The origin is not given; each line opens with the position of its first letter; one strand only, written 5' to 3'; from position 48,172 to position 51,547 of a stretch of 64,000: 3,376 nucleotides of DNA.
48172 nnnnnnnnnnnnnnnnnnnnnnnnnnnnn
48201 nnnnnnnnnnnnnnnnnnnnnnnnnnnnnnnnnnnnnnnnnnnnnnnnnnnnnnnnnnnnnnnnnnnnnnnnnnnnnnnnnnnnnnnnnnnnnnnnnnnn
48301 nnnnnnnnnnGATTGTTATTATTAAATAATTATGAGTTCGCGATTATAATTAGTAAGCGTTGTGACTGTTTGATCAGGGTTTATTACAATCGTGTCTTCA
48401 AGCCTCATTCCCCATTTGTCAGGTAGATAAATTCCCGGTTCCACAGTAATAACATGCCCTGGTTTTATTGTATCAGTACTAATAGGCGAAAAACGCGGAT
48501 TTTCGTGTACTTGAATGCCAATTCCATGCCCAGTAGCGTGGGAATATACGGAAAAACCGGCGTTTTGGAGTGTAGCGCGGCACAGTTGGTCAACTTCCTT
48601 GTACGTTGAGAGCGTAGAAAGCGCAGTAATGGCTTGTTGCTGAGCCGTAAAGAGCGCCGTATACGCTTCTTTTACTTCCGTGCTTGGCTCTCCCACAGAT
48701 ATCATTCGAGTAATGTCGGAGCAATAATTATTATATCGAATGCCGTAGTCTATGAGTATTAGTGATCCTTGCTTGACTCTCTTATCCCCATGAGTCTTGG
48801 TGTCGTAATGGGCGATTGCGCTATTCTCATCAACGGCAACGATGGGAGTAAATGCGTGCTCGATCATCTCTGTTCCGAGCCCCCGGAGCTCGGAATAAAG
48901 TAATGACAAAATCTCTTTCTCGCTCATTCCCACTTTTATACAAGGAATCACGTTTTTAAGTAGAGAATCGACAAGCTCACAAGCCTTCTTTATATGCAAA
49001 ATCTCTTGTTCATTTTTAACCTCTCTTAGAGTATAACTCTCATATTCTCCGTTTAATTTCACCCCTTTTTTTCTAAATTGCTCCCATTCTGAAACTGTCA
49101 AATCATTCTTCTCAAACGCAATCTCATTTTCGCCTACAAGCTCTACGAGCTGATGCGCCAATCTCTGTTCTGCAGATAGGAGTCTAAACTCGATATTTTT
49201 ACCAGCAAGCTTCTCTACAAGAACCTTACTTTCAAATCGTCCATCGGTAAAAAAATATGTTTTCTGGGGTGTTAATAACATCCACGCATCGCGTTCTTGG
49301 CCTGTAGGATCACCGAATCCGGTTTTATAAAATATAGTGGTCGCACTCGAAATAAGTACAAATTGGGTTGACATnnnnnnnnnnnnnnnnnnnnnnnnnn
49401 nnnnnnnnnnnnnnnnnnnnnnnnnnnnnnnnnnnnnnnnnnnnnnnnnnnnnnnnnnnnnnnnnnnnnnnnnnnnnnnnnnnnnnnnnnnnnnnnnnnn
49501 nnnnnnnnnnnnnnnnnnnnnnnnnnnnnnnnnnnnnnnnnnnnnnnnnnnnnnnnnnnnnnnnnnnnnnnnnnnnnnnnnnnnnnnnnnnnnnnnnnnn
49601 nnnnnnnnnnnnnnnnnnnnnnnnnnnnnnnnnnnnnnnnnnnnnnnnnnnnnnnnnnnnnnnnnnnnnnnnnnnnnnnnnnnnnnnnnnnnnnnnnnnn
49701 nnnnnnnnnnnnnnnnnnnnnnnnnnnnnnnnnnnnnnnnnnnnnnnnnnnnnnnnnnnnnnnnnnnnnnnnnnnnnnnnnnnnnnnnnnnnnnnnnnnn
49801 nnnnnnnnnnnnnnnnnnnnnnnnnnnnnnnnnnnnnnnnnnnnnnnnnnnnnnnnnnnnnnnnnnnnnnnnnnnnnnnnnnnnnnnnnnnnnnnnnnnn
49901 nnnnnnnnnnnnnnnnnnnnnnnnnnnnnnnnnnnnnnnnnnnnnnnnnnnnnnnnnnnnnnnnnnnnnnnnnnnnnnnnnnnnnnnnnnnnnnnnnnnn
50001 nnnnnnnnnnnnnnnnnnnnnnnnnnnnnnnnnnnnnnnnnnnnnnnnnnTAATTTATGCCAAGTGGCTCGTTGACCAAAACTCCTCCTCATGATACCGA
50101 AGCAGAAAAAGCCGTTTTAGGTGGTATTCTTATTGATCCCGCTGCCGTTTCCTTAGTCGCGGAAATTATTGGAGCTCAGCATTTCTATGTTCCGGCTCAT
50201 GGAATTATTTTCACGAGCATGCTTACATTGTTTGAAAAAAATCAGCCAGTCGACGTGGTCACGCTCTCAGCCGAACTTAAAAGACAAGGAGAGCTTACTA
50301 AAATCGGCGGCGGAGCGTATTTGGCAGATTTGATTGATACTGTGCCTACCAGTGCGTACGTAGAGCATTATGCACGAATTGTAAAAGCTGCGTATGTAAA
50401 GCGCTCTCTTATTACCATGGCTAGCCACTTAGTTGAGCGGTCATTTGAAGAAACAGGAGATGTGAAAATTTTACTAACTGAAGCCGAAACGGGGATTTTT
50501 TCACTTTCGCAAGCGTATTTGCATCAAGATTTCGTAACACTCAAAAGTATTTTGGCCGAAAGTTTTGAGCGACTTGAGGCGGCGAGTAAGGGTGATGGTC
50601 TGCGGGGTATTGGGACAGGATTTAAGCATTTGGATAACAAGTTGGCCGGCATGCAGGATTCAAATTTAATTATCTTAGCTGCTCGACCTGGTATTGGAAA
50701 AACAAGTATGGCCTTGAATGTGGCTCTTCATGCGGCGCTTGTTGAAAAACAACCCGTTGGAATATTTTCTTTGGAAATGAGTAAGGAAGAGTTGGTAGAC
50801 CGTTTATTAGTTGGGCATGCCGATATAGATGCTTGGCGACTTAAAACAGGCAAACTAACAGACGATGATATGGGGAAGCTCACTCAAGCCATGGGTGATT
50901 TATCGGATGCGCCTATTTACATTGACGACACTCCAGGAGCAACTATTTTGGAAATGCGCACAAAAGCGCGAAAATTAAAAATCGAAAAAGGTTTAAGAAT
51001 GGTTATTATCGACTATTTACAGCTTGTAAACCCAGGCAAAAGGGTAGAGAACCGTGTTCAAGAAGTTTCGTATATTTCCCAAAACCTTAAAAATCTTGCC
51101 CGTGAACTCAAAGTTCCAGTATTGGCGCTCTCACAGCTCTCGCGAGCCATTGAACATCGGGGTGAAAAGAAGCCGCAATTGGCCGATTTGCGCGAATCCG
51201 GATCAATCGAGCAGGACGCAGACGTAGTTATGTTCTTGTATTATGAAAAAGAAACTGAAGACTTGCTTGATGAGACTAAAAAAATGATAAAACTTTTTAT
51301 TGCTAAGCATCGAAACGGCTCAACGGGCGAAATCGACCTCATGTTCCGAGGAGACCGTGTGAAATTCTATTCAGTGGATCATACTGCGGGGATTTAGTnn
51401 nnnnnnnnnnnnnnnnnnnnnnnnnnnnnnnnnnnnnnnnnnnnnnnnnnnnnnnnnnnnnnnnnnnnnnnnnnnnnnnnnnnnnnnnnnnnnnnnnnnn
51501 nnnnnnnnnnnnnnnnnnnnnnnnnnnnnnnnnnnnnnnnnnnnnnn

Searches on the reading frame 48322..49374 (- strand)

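Call 68: search_protein_families(library=pfam, proteins=[window:48322-49374:-], max_evalue=0.0001)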
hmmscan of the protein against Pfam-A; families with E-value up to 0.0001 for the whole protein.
window:48322-49374:- (350 aa): 2 families
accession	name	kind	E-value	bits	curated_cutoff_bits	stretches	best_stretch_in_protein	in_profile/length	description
PF00557.29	Peptidase_M24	-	5.9e-59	199.8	23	1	128-332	3-207/208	Metallopeptidase family M24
PF01321.24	Creatinase_N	-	3.9e-07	31.1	22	1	5-104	16-110/128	Creatinase/Prolidase N-terminal domain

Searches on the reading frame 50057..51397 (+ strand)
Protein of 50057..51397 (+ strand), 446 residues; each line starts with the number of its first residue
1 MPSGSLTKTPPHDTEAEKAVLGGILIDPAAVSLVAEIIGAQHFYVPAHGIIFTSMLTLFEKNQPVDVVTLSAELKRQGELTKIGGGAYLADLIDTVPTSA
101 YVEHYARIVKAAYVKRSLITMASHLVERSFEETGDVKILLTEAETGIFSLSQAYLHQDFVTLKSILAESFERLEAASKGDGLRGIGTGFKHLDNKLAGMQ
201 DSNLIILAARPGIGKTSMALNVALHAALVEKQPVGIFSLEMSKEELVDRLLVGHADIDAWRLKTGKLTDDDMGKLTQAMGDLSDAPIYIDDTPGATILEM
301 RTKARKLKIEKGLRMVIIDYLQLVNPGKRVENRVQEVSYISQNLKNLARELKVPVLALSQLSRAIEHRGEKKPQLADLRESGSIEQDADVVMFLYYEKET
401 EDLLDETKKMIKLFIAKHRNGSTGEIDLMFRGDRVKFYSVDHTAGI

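Call 69: find_homologous_proteins(query=window:50057-51397:+, max_evalue=1e-30)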
Query window:50057-51397:+ (446 aa): 8000 proteins with E <= 1e-30 among 8000 candidates; the best 120 are listed.
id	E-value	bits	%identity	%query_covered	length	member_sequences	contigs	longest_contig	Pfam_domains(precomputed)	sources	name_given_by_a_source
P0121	9.6e-272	919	94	100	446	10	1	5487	PF03796.22,PF00772.27,PF13481.13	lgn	-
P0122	4.2e-253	857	89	98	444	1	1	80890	PF03796.22,PF00772.27,PF13481.13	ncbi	-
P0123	1.9e-250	849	87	99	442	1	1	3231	PF03796.22,PF00772.27,PF13481.13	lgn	-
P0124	3.9e-237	805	83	98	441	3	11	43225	PF03796.22,PF00772.27,PF13481.13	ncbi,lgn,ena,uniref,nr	ncbi:replicative DNA helicase [Candidatus Roizmanbacteria bacterium RIFCSPHIGHO2_02_FULL_40_13b]|uni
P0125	5.8e-217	738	76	99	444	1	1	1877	PF03796.22,PF00772.27,PF13481.13,PF20720.4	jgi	jgi:replicative DNA helicase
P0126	9.6e-216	734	75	100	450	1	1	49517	PF03796.22,PF00772.27,PF13481.13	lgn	-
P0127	3.3e-215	733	76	99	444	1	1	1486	PF03796.22,PF00772.27,PF13481.13,PF20720.4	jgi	-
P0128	6.3e-215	732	75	99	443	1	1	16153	PF03796.22,PF00772.27,PF13481.13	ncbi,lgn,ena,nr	ncbi:MAG TPA: replicative DNA helicase [Candidatus Nitrosocosmicus sp.]|nr:replicative DNA helicase 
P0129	1.1e-214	731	74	99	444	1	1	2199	PF03796.22,PF00772.27,PF13481.13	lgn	-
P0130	2.1e-214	730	75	99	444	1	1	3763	PF03796.22,PF00772.27,PF13481.13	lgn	-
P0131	5.0e-213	725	74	99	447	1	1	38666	PF03796.22,PF00772.27,PF13481.13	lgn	-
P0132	2.5e-212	723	74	97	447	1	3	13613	PF03796.22,PF00772.27,PF13481.13,PF20720.4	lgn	-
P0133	1.7e-211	720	74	99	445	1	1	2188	PF03796.22,PF00772.27,PF13481.13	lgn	-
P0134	2.2e-211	720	75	97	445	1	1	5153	PF03796.22,PF00772.27,PF13481.13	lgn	-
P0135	2.6e-211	720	74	98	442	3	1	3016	PF06745.20,PF03796.22,PF00772.27,PF13481.13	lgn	-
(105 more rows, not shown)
